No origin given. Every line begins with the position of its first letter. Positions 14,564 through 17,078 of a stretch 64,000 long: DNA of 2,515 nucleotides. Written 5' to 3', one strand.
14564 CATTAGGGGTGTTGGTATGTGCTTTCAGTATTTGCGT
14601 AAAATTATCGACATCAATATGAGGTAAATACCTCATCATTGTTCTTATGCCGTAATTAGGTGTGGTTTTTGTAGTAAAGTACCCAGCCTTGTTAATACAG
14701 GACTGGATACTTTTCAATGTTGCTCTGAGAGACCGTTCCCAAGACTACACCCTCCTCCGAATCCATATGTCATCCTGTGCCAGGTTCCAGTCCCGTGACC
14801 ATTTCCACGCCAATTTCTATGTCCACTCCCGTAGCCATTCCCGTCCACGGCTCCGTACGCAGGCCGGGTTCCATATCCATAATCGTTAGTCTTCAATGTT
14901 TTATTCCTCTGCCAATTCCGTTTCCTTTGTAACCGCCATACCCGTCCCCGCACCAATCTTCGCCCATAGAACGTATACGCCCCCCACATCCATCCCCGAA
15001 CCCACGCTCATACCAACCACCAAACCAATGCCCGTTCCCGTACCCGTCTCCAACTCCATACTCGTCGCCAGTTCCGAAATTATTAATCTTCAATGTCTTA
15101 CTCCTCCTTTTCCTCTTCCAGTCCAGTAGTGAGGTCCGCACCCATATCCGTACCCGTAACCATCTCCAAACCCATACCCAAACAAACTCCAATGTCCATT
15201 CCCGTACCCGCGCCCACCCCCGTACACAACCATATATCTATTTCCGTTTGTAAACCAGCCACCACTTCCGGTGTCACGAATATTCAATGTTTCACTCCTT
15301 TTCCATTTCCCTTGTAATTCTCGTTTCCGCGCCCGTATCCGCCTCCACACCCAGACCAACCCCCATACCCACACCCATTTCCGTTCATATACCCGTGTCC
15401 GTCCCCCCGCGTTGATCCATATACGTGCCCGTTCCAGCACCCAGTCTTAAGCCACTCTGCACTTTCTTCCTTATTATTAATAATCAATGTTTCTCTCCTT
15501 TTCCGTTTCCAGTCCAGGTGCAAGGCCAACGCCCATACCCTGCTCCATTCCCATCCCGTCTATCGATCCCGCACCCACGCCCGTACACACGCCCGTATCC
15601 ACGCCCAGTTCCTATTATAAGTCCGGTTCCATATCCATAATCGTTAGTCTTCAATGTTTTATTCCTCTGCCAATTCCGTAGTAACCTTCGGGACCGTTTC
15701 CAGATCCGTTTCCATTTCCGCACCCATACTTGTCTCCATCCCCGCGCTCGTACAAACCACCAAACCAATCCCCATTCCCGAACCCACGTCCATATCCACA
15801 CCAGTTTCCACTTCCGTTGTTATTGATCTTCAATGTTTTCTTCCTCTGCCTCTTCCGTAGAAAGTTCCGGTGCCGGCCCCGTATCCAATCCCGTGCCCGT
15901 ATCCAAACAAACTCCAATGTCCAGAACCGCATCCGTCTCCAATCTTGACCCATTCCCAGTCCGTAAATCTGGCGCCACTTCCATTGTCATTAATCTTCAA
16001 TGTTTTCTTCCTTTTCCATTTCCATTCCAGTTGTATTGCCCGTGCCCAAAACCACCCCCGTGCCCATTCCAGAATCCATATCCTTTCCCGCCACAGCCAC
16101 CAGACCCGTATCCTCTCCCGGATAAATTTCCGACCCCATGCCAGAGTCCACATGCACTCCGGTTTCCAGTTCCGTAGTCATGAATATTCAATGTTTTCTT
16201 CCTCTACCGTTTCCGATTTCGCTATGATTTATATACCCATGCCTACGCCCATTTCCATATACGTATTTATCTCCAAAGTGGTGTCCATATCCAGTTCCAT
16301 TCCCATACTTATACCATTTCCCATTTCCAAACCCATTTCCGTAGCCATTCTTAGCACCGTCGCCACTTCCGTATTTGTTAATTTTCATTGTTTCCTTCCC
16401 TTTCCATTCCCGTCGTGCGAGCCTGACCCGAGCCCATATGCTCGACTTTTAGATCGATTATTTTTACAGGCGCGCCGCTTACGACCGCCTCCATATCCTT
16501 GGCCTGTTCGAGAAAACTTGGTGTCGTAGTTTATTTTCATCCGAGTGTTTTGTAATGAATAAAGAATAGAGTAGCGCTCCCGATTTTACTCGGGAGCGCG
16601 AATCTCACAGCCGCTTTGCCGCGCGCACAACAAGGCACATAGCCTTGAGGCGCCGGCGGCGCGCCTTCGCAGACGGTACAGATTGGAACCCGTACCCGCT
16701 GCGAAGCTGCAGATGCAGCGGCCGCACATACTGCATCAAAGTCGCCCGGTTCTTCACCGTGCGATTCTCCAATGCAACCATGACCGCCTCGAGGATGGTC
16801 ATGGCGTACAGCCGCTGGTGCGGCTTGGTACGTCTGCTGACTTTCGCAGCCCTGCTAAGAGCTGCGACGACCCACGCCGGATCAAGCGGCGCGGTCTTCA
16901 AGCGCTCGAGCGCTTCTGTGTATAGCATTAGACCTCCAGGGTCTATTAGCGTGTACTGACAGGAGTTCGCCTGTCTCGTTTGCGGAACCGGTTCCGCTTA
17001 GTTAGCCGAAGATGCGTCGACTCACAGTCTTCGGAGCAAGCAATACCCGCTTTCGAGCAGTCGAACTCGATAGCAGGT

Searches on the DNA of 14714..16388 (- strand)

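Call 79: search_dna_similar(query=window:14714-16388:-, collection=phages, mode=distant, max_rows=25, max_evalue=0.001)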
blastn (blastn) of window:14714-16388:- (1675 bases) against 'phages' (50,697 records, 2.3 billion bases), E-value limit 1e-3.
No match.

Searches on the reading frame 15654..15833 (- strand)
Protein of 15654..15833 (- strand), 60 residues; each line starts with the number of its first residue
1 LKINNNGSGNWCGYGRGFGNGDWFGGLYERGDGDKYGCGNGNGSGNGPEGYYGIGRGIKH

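Call 12: search_protein_families(library=pfam, max_evalue=1, proteins=[window:15654-15833:-])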
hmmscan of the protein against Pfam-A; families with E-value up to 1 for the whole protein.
seq(60 aa): 1 family
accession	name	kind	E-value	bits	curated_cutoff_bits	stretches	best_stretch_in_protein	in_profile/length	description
PF22807.2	TrAA12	-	0.75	8.5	30.9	1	6-47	386-427/463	TrAA12-like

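Call 13: search_protein_families(library=phrogs, max_evalue=1, proteins=[window:15654-15833:-])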
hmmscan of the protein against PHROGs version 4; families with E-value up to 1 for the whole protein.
seq(60 aa): 0 families

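Call 14: search_protein_families(library=ncbifam, max_evalue=1, proteins=[window:15654-15833:-])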
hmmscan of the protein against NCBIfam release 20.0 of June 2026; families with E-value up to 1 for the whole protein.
seq(60 aa): 0 families

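Call 80: search_dna_similar(query=window:15654-15833:-, collection=phages, mode=protein, max_evalue=1, max_rows=20)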
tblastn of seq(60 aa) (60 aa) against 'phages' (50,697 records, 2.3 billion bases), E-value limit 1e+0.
No match.

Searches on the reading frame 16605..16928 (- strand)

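Call 87: search_protein_families(library=pfam, max_evalue=1, proteins=[window:16605-16928:-])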
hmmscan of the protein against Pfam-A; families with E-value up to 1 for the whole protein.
window:16605-16928:- (107 aa): 2 families
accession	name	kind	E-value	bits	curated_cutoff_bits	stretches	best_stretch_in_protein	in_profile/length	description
PF22655.1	SpoU_sub_bind_like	-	0.086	13.8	27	1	53-96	11-56/90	SpoU L30e-like domain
PF10495.14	PACT_coil_coil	-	0.64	10.9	25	1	66-107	35-70/77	Pericentrin-AKAP-450 domain of centrosomal targeting protein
